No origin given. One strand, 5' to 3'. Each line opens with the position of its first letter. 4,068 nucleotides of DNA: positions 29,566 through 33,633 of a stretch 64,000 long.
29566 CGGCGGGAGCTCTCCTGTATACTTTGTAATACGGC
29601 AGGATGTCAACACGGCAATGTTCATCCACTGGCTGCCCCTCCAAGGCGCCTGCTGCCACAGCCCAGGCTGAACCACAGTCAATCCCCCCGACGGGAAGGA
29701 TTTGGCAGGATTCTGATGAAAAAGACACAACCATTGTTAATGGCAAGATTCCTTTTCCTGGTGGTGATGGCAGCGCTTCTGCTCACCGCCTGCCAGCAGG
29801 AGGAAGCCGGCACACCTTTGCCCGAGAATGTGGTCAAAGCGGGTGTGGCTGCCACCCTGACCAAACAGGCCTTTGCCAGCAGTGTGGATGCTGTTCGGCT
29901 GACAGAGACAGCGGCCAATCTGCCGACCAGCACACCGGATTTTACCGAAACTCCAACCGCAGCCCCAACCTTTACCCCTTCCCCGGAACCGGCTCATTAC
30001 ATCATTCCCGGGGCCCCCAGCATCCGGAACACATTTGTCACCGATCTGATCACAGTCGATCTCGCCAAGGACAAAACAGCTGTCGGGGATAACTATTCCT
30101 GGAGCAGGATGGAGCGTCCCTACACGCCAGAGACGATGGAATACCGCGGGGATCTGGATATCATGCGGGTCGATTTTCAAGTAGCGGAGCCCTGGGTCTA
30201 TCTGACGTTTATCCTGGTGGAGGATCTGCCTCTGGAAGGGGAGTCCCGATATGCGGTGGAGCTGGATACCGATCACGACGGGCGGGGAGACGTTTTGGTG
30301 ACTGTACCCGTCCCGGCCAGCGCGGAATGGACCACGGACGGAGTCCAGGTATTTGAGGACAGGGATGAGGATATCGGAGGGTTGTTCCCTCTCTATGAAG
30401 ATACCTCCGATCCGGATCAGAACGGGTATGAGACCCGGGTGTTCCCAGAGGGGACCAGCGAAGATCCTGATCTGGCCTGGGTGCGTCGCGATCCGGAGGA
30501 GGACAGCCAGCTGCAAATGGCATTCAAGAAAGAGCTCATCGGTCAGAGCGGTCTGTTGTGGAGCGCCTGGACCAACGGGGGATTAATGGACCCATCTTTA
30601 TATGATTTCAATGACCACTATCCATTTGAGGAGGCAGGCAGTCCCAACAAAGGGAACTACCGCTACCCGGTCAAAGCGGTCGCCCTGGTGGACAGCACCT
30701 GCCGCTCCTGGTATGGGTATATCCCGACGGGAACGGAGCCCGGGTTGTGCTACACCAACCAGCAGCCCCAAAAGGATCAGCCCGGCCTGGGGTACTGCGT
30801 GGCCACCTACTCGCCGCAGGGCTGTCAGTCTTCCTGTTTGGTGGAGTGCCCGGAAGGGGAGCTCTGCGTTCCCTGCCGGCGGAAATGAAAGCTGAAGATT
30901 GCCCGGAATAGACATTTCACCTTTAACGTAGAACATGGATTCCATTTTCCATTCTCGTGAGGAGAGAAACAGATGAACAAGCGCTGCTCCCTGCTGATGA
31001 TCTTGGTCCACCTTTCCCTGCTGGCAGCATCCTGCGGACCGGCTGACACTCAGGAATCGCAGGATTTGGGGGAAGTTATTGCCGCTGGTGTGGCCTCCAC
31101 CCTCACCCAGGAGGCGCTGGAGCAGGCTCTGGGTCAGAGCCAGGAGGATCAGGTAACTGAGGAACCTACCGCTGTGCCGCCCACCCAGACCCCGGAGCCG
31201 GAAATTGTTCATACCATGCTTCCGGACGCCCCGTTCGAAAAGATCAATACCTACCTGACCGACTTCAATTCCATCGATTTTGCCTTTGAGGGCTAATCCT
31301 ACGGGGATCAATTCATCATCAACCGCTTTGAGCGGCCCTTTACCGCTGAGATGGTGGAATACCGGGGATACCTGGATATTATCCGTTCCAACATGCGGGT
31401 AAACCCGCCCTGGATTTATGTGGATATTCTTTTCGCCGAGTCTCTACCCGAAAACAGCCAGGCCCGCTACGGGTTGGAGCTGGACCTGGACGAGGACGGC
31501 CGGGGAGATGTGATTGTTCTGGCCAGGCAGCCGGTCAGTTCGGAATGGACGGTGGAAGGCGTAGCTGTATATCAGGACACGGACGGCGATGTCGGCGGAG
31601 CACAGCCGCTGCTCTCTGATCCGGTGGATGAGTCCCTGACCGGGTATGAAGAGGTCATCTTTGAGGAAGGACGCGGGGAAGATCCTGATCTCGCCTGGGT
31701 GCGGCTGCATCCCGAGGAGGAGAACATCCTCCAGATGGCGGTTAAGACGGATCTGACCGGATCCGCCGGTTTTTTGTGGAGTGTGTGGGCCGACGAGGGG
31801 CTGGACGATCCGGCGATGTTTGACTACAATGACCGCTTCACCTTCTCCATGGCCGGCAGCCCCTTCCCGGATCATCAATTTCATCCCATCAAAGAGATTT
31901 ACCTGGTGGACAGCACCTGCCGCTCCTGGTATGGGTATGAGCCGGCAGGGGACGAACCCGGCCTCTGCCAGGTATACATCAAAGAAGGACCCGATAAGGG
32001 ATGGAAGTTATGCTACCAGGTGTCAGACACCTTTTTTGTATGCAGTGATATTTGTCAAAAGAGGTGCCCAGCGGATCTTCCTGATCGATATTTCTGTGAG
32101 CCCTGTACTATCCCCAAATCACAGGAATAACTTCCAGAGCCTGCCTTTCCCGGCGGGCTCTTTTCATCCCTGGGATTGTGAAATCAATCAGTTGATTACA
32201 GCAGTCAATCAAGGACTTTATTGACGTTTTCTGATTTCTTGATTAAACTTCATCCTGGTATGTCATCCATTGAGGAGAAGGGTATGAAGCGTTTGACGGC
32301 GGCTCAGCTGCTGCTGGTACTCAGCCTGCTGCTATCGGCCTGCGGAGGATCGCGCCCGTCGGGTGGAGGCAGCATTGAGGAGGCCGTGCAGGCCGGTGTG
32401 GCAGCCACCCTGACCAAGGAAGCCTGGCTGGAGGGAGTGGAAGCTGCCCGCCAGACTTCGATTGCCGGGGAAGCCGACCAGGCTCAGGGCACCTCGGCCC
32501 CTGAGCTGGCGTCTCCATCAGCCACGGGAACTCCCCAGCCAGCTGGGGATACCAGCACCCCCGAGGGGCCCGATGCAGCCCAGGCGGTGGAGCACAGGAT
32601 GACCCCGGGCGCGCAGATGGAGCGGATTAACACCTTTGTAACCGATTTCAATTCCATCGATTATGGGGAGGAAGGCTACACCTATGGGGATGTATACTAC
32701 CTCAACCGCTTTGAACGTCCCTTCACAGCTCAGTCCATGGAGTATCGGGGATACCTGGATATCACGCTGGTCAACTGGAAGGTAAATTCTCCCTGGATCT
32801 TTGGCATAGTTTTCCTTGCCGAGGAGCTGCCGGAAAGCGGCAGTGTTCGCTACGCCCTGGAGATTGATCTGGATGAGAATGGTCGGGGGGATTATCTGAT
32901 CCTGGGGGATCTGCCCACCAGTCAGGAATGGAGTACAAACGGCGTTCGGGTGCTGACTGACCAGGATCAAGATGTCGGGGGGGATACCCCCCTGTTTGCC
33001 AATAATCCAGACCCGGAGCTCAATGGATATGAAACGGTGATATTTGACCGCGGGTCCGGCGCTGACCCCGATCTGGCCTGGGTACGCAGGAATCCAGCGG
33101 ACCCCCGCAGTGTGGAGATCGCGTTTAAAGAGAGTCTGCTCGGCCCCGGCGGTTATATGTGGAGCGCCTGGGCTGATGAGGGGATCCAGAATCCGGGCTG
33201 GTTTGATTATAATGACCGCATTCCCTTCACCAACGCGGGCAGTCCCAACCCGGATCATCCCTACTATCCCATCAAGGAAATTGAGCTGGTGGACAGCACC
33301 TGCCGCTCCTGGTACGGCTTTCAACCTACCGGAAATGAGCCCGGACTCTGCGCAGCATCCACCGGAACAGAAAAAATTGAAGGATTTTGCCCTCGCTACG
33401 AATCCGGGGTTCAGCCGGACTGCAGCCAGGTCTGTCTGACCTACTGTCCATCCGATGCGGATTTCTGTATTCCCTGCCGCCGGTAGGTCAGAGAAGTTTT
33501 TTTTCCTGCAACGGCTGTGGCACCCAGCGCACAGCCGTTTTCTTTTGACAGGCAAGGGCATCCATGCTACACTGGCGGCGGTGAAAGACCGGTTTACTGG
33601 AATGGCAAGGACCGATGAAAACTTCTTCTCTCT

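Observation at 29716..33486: Tandem triplication of an unassigned Cys-rich, acidic lipoprotein family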

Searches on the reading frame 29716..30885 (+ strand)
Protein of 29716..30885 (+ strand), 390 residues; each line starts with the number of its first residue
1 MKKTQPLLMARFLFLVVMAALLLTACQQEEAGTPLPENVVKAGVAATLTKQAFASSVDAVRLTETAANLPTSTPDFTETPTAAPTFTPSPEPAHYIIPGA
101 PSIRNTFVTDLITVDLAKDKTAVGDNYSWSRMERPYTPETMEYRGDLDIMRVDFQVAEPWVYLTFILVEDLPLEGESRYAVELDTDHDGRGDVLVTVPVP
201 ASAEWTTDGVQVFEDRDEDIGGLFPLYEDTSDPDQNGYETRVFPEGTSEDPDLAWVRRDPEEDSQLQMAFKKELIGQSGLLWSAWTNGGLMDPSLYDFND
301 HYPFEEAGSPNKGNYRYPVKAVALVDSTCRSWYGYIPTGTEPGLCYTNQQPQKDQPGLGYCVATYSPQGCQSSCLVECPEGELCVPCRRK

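Call 7: search_protein_families(library=pfam, proteins=[window:29716-30885:+], max_evalue=1)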
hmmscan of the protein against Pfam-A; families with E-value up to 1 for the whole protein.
window:29716-30885:+ (390 aa): 1 family
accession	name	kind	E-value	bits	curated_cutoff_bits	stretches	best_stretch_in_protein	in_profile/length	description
PF02402.22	Lysis_col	-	0.2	12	27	1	11-27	7-23/49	Lysis protein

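Call 8: search_protein_families(library=ncbifam, proteins=[window:29716-30885:+], max_evalue=1)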
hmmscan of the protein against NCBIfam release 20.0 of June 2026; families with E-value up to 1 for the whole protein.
window:29716-30885:+ (390 aa): 3 families
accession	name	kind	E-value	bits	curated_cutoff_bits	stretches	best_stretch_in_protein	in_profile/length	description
NF047803.1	LIC12338_lipo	equivalog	0.1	12.5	90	1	1-31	1-31/66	LIC12338 family lipoprotein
NF033186.1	internalin_K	exception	0.28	9.6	1100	1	63-98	507-544/604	class 1 internalin InlK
NF052345.1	S_layer_anammox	exception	0.74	7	1400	1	58-115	1274-1326/1596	Kustd1514 family S-layer glycoprotein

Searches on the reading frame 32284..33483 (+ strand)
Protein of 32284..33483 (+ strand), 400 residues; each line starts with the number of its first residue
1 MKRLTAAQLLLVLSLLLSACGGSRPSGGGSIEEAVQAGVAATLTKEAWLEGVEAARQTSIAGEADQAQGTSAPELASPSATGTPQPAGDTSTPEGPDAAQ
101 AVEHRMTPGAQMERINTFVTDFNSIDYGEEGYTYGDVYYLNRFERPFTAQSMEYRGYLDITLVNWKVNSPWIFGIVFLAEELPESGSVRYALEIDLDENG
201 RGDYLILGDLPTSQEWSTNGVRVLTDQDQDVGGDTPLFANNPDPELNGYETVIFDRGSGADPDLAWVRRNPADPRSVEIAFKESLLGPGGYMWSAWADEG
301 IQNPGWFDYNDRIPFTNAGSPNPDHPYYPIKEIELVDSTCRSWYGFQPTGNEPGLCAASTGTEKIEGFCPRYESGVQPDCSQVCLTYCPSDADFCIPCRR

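Call 7: search_protein_families(library=pfam, proteins=[window:32284-33483:+], max_evalue=1)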
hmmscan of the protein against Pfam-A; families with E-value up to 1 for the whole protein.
window:32284-33483:+ (400 aa): 0 families

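Call 8: search_protein_families(library=ncbifam, proteins=[window:32284-33483:+], max_evalue=1)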
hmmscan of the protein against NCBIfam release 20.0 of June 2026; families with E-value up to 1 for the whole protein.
window:32284-33483:+ (400 aa): 2 families
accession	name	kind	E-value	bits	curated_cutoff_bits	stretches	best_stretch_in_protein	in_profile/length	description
NF047847.2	SS_mature_LptM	equivalog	0.07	13.2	27.7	1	1-21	1-21/31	LPS translocon maturation chaperone LptM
NF058647.1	lipo_LytA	equivalog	0.21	11.8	110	1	1-52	1-51/107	acidic lipoprotein LytA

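Call 10: find_homologous_proteins(query=window:32284-33483:+)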
Query window:32284-33483:+ (400 aa): 353 proteins with E <= 0.001 among 8000 candidates; the best 120 are listed.
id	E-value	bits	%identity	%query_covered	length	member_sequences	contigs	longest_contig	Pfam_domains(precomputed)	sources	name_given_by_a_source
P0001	5.5e-264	894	96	100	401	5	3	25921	-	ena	-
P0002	1.0e-181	623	67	100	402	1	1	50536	-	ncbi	-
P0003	3.1e-165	568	62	96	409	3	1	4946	-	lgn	-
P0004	3.5e-165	568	61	100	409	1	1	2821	-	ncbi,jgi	jgi:hypothetical protein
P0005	3.2e-127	443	57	88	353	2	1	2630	-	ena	-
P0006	7.0e-127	442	58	85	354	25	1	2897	-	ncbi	-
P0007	1.2e-126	441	57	85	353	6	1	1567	-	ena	-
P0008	3.0e-125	437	57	85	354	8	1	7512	-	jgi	-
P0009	1.8e-124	434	55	85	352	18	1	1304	-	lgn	-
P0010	7.2e-124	432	56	85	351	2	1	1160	-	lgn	-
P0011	3.2e-122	427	55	85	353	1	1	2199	-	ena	-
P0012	5.4e-122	426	55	85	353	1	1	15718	-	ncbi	-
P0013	5.5e-122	426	51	97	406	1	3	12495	-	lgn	-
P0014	2.1e-121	424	54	85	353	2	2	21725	-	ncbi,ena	-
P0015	4.6e-121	423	56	84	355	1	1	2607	-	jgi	jgi:hypothetical protein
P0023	1.1e-116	408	49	96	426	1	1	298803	-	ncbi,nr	ncbi:MAG: hypothetical protein U5K99_10215 [Anaerolineales bacterium]|nr:hypothetical protein [Anaer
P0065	3.5e-108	380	52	88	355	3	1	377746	-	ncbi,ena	-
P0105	1.3e-102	362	46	94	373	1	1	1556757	-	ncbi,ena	-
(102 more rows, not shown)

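Call 14: search_solved_structures(query=A2, max_evalue=10, show_alignments=2)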
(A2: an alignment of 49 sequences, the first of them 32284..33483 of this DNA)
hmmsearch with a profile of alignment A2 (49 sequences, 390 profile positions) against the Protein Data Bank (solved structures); distinct sequences matched with E-value up to 10: 0.

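Call 19: find_encoding_contigs(protein=P0001, flank=8000, max_places=3)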
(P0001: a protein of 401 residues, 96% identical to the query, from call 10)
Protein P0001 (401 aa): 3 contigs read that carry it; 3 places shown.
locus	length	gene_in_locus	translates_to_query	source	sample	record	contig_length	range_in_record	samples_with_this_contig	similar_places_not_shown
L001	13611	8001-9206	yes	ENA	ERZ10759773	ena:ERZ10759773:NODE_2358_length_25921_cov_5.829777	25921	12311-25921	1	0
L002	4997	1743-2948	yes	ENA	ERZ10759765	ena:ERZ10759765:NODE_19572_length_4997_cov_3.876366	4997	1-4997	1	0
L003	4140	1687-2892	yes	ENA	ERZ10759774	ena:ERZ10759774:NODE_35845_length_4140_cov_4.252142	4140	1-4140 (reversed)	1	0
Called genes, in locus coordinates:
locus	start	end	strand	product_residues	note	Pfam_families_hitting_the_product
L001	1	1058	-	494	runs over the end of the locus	PF00289:Biotin_carb_N, PF02786:CPSase_L_D2, PF07478:Dala_Dala_lig_C, PF02785:Biotin_carb_C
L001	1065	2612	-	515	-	PF01039:Carboxyl_trans, PF03255:ACCA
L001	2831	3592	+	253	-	PF12695:Abhydrolase_5, PF12146:Hydrolase_4 (weak), PF20408:Abhydrolase_11 (faint), PF00561:Abhydrolase_1 (weak)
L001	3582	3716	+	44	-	PF00578:AhpC-TSA (weak)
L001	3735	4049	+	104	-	PF00578:AhpC-TSA, PF08534:Redoxin (weak)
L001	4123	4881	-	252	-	PF00293:NUDIX, PF14815:NUDIX_4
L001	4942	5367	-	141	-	PF00730:HhH-GPD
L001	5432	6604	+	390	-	-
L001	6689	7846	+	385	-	-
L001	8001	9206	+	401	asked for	-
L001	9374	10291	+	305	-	PF13379:NMT1_2, PF09084:NMT1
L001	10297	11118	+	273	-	PF00005:ABC_tran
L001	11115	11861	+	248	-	PF00528:BPD_transp_1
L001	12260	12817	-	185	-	PF12867:DinB_2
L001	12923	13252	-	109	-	PF04655:APH_6_hur (weak)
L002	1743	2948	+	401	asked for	-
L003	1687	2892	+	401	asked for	-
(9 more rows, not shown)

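Call 20: find_encoding_contigs(protein=P0023, flank=8000, max_places=3)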
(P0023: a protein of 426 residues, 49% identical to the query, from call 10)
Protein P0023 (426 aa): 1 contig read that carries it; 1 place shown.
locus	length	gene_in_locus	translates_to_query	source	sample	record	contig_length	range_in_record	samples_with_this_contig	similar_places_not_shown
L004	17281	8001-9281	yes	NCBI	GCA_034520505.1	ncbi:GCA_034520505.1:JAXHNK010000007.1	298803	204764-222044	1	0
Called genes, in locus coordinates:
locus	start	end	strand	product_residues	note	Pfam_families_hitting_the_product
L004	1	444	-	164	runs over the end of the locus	PF25917:BSH_RND (faint), PF25919:BSH_CusB (faint), PF00364:Biotin_lipoyl, PF25973:BSH_CzcB (faint)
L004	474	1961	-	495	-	PF00289:Biotin_carb_N, PF02222:ATP-grasp (weak), PF02786:CPSase_L_D2, PF07478:Dala_Dala_lig_C, PF02785:Biotin_carb_C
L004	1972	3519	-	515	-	PF01039:Carboxyl_trans, PF03255:ACCA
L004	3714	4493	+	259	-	PF12146:Hydrolase_4 (faint), PF12695:Abhydrolase_5, PF00561:Abhydrolase_1 (weak)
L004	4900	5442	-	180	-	-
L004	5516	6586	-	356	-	PF00730:HhH-GPD, PF00633:HHH (weak), PF00293:NUDIX, PF14815:NUDIX_4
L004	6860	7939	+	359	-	-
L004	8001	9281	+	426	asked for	-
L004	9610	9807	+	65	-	PF00440:TetR_N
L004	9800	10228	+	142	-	PF17932:TetR_C_24, PF21351:TetR_C_41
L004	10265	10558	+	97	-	PF13379:NMT1_2 (weak)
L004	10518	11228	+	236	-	PF09084:NMT1, PF13379:NMT1_2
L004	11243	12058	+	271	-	PF00005:ABC_tran, PF13304:AAA_21 (faint)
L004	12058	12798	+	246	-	PF00528:BPD_transp_1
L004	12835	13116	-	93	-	PF04248:NTP_transf_9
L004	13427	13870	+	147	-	-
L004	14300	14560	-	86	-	-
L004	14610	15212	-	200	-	PF22086:DUF6940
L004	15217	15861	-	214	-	PF00702:Hydrolase, PF13419:HAD_2, PF13242:Hydrolase_like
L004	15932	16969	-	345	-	PF02517:Rce1-like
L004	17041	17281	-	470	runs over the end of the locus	PF00400:WD40 (faint), PF12894:ANAPC4_WD40 (faint), PF24814:WD40_Prp19 (faint), PF23414:Beta-prop_EML_2 (faint), PF25173:Beta-prop_WDR3_1st (faint), PF25175:Beta-prop_WDR5 (faint), PF23381:Beta-prop_IFT122_1st (weak), PF25174:Beta-prop_THOC3 (weak)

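Call 21: predict_structure(alignment_id=A2)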
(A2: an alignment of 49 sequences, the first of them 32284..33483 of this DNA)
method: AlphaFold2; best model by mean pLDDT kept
length: 400 residues; sequences in the alignment: 49
mean_pLDDT: 71.1   pTM: 0.60
mean pLDDT of the five models: 71.1, 67.1, 67.1, 65.2, 61.7
residues with pLDDT >= 90: 85; 70-90: 157; 50-70: 87; < 50: 71
segments of 3 or more residues with pLDDT < 50: 21-29, 65-97, 135-140, 343-363
pLDDT, mean of each block of 10 residues (from residue 1): 69 73 43 62 69 73 47 35 35 48 89 71 70 53 68 85 85 93 93 82 91 96 89 58 74 96 97 96 86 82 66 67 72 65 41 33 63 77 78 72
secondary structure, 60 per line:
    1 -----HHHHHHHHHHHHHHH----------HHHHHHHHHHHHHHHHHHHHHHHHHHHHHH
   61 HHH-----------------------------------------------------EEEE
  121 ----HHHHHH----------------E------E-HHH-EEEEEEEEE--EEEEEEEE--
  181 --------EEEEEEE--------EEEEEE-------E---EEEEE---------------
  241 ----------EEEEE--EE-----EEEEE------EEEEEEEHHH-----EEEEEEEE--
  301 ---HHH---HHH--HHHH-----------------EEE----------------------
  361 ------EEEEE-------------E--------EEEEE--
elements in order: H6-20 H31-63 E117-120 H125-130 E160-168 E171-178 E189-195 E204-209 E221-225 E251-255 E265-269 E276-282 E291-298 H315-318 E336-338 E367-371 E394-398

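Call 23: find_encoding_contigs(protein=P0105, flank=8000, max_places=2)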
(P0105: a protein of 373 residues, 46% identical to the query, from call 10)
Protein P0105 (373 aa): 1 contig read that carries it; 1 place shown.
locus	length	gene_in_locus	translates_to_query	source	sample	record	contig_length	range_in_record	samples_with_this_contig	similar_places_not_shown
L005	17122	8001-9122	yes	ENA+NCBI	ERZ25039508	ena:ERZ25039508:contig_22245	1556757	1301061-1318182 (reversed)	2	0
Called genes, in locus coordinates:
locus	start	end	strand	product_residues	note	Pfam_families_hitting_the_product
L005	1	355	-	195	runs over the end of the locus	PF02632:BioY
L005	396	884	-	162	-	PF25917:BSH_RND (faint), PF25973:BSH_CzcB (faint), PF25984:BSH_YknX (faint), PF25919:BSH_CusB (faint), PF00364:Biotin_lipoyl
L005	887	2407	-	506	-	PF00289:Biotin_carb_N, PF02655:ATP-grasp_3 (faint), PF02786:CPSase_L_D2, PF02222:ATP-grasp (weak), PF07478:Dala_Dala_lig_C, PF02785:Biotin_carb_C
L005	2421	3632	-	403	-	PF01039:Carboxyl_trans, PF03255:ACCA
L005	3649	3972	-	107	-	PF01039:Carboxyl_trans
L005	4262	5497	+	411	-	PF07690:MFS_1, PF12832:MFS_1_like (weak), PF13347:MFS_2, PF00083:Sugar_tr, PF07690:MFS_1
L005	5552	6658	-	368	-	PF00730:HhH-GPD, PF00633:HHH (weak), PF00293:NUDIX, PF14815:NUDIX_4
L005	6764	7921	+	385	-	-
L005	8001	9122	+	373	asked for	-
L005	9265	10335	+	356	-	-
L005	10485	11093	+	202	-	PF02660:G3P_acyltransf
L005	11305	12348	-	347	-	PF09594:GT87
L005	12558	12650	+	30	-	-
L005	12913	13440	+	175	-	PF00106:adh_short, PF23441:SDR (weak), PF13561:adh_short_C2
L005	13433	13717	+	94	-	-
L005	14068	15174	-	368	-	PF13393:tRNA-synt_His, PF00587:tRNA-synt_2b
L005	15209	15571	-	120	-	-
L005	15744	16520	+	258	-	-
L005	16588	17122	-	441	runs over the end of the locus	PF06245:DUF1015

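Call 24: find_encoding_contigs(protein=P0065, flank=8000, max_places=2)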
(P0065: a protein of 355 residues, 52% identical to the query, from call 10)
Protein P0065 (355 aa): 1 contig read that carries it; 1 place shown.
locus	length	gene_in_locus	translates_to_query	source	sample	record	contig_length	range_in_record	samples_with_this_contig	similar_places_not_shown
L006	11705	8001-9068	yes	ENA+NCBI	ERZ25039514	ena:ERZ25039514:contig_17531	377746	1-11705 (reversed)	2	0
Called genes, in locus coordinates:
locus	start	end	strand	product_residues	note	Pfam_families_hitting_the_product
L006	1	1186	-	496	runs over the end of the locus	PF00289:Biotin_carb_N, PF02655:ATP-grasp_3 (weak), PF02786:CPSase_L_D2, PF02222:ATP-grasp (weak), PF07478:Dala_Dala_lig_C, PF02785:Biotin_carb_C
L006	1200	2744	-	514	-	PF01039:Carboxyl_trans, PF03255:ACCA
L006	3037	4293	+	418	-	PF07690:MFS_1, PF12832:MFS_1_like (weak), PF13347:MFS_2 (weak), PF00083:Sugar_tr, PF07690:MFS_1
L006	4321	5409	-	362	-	PF00730:HhH-GPD, PF00633:HHH (weak), PF00293:NUDIX, PF14815:NUDIX_4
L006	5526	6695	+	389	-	-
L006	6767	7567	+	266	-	-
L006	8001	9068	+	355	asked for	-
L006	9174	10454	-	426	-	PF01841:Transglut_core (weak)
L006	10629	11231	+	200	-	PF02660:G3P_acyltransf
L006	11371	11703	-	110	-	?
